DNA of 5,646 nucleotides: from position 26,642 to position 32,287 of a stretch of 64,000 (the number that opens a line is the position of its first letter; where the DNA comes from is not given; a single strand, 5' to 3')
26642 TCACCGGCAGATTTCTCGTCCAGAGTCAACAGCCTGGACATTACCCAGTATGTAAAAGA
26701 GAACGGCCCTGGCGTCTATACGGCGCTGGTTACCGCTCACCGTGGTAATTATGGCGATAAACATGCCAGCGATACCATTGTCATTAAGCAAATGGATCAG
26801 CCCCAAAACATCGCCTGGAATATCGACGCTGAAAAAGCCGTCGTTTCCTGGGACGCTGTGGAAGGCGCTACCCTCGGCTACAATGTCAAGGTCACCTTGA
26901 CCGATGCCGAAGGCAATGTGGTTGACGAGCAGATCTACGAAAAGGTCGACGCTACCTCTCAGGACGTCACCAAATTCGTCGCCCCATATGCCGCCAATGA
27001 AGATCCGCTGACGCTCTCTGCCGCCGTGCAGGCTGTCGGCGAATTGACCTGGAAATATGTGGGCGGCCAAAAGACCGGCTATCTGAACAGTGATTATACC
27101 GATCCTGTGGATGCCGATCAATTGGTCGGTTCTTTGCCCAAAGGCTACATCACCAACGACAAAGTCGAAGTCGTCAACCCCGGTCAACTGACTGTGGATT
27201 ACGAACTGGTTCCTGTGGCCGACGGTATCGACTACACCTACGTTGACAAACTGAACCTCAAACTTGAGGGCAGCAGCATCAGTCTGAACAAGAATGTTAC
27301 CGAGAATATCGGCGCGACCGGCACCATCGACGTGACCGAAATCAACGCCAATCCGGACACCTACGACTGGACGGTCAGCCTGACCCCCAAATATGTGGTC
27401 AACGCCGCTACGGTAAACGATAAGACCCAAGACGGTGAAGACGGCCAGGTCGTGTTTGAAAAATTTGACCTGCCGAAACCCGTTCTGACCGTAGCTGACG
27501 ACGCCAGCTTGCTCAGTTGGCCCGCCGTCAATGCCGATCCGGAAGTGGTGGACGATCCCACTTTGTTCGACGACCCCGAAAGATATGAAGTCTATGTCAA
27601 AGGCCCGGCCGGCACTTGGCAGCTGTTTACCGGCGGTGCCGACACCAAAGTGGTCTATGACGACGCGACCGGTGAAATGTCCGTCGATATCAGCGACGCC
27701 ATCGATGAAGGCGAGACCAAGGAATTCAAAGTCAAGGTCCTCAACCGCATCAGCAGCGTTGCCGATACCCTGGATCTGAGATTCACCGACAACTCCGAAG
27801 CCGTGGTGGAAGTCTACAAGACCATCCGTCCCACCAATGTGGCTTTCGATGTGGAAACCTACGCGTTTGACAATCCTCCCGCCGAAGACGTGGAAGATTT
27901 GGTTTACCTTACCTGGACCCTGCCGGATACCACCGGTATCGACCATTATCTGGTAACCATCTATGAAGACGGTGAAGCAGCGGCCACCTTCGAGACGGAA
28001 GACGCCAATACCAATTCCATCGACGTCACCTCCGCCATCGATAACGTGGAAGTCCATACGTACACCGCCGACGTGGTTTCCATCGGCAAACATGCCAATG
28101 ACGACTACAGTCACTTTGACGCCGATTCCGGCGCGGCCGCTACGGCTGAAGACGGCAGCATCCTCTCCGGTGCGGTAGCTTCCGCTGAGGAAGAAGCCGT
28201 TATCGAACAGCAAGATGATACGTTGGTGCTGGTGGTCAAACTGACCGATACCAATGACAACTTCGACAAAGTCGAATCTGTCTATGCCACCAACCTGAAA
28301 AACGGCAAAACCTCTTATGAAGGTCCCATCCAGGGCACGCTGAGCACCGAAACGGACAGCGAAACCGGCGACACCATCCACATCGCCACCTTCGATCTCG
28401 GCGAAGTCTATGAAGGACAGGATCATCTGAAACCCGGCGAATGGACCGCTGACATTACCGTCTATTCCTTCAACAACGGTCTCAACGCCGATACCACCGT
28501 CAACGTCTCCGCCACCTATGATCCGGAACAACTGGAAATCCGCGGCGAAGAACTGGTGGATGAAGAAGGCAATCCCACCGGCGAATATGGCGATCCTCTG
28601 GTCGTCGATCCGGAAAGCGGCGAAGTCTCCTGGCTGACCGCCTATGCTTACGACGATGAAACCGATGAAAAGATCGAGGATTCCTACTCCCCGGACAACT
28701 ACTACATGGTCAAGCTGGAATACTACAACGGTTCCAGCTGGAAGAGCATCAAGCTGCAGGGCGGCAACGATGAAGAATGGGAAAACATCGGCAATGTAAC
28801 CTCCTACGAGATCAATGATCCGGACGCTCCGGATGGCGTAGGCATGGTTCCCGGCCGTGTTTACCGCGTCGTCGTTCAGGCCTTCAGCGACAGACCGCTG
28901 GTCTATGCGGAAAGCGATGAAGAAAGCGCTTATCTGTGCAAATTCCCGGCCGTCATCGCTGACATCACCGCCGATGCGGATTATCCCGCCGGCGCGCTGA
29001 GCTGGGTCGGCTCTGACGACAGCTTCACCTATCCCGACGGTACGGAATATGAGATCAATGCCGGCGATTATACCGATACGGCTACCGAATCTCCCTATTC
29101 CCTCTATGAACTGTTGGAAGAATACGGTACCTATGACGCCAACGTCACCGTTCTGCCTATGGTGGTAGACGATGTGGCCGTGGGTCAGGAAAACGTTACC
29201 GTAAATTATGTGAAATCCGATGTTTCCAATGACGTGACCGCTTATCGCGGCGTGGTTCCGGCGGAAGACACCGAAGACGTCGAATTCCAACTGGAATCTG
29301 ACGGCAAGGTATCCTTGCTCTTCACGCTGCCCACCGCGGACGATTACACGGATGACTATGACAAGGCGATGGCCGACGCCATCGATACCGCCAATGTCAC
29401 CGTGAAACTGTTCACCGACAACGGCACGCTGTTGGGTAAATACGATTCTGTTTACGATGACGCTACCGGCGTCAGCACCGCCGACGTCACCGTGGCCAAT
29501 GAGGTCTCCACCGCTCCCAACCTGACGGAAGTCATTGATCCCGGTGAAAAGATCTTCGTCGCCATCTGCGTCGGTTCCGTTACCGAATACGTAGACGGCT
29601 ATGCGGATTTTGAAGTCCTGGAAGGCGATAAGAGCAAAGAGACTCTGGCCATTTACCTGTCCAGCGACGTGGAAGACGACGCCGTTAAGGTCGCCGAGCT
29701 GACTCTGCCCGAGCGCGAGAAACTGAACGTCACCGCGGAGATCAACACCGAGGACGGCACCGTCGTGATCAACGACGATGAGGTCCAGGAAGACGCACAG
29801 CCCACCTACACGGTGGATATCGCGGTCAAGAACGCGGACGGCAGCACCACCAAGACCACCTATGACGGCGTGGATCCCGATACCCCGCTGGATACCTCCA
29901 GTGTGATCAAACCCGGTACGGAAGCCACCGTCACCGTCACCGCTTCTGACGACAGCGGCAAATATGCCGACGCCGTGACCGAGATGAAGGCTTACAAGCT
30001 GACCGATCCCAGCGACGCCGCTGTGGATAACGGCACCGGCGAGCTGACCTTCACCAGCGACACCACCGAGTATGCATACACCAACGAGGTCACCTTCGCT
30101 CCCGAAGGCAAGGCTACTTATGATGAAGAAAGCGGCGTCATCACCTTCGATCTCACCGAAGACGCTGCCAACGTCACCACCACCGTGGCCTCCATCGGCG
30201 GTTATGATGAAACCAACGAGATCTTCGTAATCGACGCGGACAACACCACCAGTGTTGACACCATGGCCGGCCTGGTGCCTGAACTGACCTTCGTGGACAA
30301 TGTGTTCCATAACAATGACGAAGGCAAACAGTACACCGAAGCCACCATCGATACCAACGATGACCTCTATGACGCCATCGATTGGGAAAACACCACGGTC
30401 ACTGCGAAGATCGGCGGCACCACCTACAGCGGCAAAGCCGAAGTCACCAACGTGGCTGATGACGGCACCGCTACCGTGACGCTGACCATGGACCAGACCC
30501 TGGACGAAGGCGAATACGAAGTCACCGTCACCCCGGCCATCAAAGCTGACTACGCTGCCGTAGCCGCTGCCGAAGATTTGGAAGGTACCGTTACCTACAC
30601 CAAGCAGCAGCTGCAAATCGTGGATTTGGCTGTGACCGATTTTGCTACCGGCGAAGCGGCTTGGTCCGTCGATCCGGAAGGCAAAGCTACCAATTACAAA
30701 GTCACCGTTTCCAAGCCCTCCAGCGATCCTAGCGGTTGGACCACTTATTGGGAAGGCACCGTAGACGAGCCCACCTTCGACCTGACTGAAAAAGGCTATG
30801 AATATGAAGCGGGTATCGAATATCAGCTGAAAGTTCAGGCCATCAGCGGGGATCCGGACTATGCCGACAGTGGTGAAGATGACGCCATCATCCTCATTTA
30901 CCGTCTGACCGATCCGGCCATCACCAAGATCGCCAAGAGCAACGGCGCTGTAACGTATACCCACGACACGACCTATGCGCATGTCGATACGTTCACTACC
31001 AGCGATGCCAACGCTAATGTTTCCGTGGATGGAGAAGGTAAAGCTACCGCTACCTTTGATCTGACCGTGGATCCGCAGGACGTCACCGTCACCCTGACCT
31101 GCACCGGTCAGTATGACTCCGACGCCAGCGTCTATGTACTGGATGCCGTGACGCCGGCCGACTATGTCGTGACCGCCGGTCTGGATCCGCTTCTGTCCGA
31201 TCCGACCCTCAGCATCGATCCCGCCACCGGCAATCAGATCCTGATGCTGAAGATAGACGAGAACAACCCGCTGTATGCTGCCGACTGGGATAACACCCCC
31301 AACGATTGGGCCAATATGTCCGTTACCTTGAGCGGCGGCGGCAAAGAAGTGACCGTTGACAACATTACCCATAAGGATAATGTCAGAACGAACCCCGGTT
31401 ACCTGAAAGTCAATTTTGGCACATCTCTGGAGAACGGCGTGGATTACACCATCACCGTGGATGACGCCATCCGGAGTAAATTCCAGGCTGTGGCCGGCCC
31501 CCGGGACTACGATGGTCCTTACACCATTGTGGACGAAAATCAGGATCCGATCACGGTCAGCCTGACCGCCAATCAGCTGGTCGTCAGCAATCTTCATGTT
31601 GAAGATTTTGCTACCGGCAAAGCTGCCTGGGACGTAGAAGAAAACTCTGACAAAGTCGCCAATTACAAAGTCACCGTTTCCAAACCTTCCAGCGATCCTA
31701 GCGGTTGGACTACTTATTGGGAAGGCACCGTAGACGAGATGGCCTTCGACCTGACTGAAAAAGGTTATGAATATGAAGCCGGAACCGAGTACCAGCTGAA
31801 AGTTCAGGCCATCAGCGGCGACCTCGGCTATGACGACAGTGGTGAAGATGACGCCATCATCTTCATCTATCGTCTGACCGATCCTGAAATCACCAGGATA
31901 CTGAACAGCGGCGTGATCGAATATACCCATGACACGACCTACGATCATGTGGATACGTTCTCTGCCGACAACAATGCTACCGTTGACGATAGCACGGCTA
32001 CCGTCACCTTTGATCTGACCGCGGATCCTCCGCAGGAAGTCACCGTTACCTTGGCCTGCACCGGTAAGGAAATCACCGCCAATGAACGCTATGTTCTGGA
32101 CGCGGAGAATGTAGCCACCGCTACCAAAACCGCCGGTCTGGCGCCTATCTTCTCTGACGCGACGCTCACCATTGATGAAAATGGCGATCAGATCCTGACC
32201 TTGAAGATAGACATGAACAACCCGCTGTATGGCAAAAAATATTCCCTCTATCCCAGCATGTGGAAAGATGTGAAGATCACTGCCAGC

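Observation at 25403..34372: Split cell-surface module: a 316-aa SLH anchor protein followed by an anchorless 2,644-aa hyper-acidic repeat giant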

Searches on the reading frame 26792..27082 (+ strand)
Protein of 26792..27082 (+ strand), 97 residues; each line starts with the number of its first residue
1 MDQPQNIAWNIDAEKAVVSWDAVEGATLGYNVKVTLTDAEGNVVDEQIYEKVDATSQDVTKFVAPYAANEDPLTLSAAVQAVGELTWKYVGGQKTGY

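Call 63: search_solved_structures(query=A5, max_evalue=1)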
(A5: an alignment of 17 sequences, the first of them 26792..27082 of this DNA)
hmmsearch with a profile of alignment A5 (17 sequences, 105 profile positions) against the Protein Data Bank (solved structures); distinct sequences matched with E-value up to 1: 41.
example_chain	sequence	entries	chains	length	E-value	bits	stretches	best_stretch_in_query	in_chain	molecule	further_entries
6mfa_A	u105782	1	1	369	2.4e-07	34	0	19-43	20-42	Fibronectin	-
6xax_B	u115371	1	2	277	1.1e-06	31.9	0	13-93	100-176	Fibronectin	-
1fnf_A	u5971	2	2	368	1.1e-05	28.6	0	23-100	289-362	FIBRONECTIN | Isoform 1 of Fibronectin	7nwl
6xay_A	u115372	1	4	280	3.4e-05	27.1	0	15-88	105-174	Fibronectin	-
3t1w_A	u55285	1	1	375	0.00014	25.1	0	22-85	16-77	four-domain fibronectin fragment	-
5n47_B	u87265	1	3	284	0.00064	23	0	22-86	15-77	Fibronectin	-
4gh7_B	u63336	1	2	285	0.00064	23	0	22-85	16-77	Fibronectin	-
8peq_A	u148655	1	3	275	0.00069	22.9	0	22-85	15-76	Fibronectin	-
3teu_A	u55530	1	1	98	0.0015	21.8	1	14-91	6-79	Fibcon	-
1qr4_A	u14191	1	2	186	0.0015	21.8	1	23-85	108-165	PROTEIN (TENASCIN)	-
1a21_A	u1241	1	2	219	0.014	18.6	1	16-86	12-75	TISSUE FACTOR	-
1dan_T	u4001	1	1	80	0.017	18.4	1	15-85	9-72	SOLUBLE TISSUE FACTOR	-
3mpc_A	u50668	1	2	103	0.022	18.1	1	24-89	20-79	Fn3-like protein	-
2c4f_T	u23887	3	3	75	0.025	17.9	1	15-85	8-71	TISSUE FACTOR PRECURSOR | Tissue factor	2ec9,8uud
3lpw_A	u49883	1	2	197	0.058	16.7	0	25-63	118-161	A77-A78 domain from Titin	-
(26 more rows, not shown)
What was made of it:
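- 26519..29734 (+): Conserved N-terminal half of the giant (residues 28-1099). It consists of diverged beta modules, including fn3-like modules at 27-107, 119-202 and 475-551. PDB fn3 hits (call 63).
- On Fibrillar adhesins (stalk plus adhesive domain plus anchor): The module profile hits fibronectin structures, E 2.4e-7 (call 63).
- Checked: A profile of 17 modules hits fibronectin fn3 structures, E 2.4e-7 (call 63).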

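Call 75: predict_structure(alignment_id=A5)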
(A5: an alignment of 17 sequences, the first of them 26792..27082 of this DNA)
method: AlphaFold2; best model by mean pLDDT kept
length: 97 residues; sequences in the alignment: 17
mean_pLDDT: 84.5   pTM: 0.70
mean pLDDT of the five models: 84.5, 83.8, 83.4, 81.3, 75.0
residues with pLDDT >= 90: 52; 70-90: 30; 50-70: 9; < 50: 6
segments of 3 or more residues with pLDDT < 50: 95-97
pLDDT, mean of each block of 10 residues (from residue 1): 82 91 87 94 95 91 87 91 66 49
secondary structure, 60 per line:
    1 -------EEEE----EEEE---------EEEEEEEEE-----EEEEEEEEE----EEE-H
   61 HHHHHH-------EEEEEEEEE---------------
elements in order: E8-11 E16-19 E29-37 E43-51 E56-58 H60-66 E74-82
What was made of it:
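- Checked: An AF2 model of module 119-215 has pLDDT 84.5 (call 75).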

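Call 78: fold_search(model_id=the predicted structure, library=pdb)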
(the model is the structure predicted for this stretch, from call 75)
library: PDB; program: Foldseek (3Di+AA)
matches with E <= 10: 1023; with E <= 0.001: 0
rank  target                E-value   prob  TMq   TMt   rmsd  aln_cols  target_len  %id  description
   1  1dan_T                1.4e-02  1.00  0.54  0.67   3.8        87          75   15  Complex of active site inhibited human blood coagulation factor VIIA with human recombinant soluble tissue factor (released 1997-09-04)
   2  5t98_B                2.4e-02  0.60  0.25  0.05  10.9        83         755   16  Crystal structure of BuGH2Awt (released 2017-09-13)
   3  5t99_A                2.5e-02  0.57  0.24  0.05  10.9        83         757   16  Crystal structure of BuGH2Awt in complex with Galactoisofagomine (released 2017-09-13)
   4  5dz8_B                2.7e-02  0.85  0.34  0.22  13.2       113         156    8  Streptococcus agalactiae AgI/II polypeptide BspA variable (V) domain (released 2016-06-22)
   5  5t98_A                2.7e-02  0.57  0.24  0.05  10.3        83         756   16  Crystal structure of BuGH2Awt (released 2017-09-13)
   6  1c8p_MODEL_1_A        3.3e-02  1.00  0.49  0.47   3.9        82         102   12  NMR STRUCTURE OF THE LIGAND BINDING DOMAIN OF THE COMMON BETA-CHAIN IN THE GM-CSF, IL-3 AND IL-5 RECEPTORS (released 2000-06-15)
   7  8tld_E                3.7e-02  0.99  0.45  0.40   3.9        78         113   13  Structure of the IL-5 Signaling Complex (released 2024-04-10)
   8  8dwu_B                3.9e-02  0.98  0.42  0.16   6.2        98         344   14  SPOP W22R Form 1 (released 2023-01-18)
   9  6bye_A                4.1e-02  0.99  0.49  0.08   4.4        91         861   16  Crystal structure of the GH2 exo-beta-mannanase from Xanthomonas axonopodis pv. citri in complex with mannose (released 2018-07-18)
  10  6d7j_A                4.1e-02  0.97  0.41  0.06   5.5        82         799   12  The Crystal Structure of Parabacteroides merdae Beta-Glucuronidase (GUS) with Glycerol in Active-Site (released 2019-05-01)
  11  6dxu_B                4.4e-02  0.96  0.38  0.06   6.2        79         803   13  Crystal Structure of Parabacteroides merdae Beta-Glucuronidase (GUS) (released 2019-02-27)
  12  3hn3_A                4.4e-02  0.84  0.27  0.07   4.6        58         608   22  Human beta-glucuronidase at 1.7 A resolution (released 2009-12-01)
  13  3ivq_A                4.6e-02  0.98  0.42  0.31   5.1        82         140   17  Structures of SPOP-Substrate Complexes: Insights into Molecular Architectures of BTB-Cul3 Ubiquitin Ligases: SPOPMATH- (released 2009-10-20)
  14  4lsd_B                4.9e-02  1.00  0.50  0.52   3.7        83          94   19  Myokine structure (released 2013-10-16)
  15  6dxu_C                4.9e-02  0.92  0.37  0.06   9.6        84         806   13  Crystal Structure of Parabacteroides merdae Beta-Glucuronidase (GUS) (released 2019-02-27)
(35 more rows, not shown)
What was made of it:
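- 26519..29734 (+): AF2 pLDDT 84.5 and fn3-type fold matches (calls 75, 78).
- On Fibrillar adhesins (stalk plus adhesive domain plus anchor): The AF2 model of one module has pLDDT 84.5 and fn3-type matches at TM 0.5-0.6 (calls 75, 78).
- Checked: Its consistent Foldseek matches are fn3 domains, but they are weak (TM 0.5-0.6, E >= 0.014, call 78).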

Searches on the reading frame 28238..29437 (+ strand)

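Call 31: search_protein_families(library=pfam, proteins=[window:28238-29437:+], max_evalue=0.1)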
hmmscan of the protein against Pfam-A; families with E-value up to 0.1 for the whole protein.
window:28238-29437:+ (400 aa): 1 family
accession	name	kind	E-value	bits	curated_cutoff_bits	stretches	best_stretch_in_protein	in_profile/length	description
PF08350.17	FilR1_middle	-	0.065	13.7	27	0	339-394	24-79/128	Methanogenesis regulatory protein FilR1, middle domain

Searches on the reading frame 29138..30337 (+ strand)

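Call 31: search_protein_families(library=pfam, proteins=[window:29138-30337:+], max_evalue=0.1)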
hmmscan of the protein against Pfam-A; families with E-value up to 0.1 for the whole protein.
window:29138-30337:+ (400 aa): 2 families
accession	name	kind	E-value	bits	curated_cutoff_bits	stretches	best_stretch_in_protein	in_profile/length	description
PF08350.17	FilR1_middle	-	0.013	16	27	1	39-95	24-80/128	Methanogenesis regulatory protein FilR1, middle domain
PF21813.2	DUF6882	-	0.055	13.7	23.9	0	319-361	23-64/142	Family of unknown function (DUF6882)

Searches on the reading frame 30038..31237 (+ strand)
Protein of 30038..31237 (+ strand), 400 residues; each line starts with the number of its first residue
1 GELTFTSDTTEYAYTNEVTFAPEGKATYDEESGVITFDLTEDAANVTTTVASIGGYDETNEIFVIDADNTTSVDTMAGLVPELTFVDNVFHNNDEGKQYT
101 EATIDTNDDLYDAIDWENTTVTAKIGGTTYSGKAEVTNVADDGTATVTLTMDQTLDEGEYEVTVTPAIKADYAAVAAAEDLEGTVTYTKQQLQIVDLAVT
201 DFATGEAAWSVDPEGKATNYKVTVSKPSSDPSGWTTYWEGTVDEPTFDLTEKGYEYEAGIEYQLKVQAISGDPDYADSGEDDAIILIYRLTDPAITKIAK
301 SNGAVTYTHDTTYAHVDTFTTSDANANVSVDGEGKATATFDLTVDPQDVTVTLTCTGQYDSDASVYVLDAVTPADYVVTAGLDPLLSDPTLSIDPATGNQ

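Call 31: search_protein_families(library=pfam, proteins=[window:30038-31237:+], max_evalue=0.1)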
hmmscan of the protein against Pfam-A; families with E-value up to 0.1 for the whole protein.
window:30038-31237:+ (400 aa): 3 families
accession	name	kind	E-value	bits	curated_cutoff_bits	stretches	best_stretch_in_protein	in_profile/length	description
PF14302.11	DUF4377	-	0.014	15.7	25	1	252-271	36-55/75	Domain of unknown function (DUF4377)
PF17186.10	Lipocalin_9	-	0.05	14.2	26.2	0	188-244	53-114/131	Lipocalin-like domain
PF14734.12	DUF4469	-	0.095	13.1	22.6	0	132-168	51-87/101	Domain of unknown function (DUF4469) with IG-like fold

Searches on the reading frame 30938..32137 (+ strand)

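Call 31: search_protein_families(library=pfam, proteins=[window:30938-32137:+], max_evalue=0.1)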
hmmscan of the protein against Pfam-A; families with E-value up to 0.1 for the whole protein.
window:30938-32137:+ (400 aa): 3 families
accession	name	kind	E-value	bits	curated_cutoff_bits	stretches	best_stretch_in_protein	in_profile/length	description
PF00041.27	fn3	-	0.0014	19.3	25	0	218-295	5-72/84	Fibronectin type III domain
PF03442.20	CBM_X2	-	0.012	16.1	28.9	0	36-78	4-47/83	Carbohydrate binding domain X2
PF14302.11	DUF4377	-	0.037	14.4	25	0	275-291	36-52/75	Domain of unknown function (DUF4377)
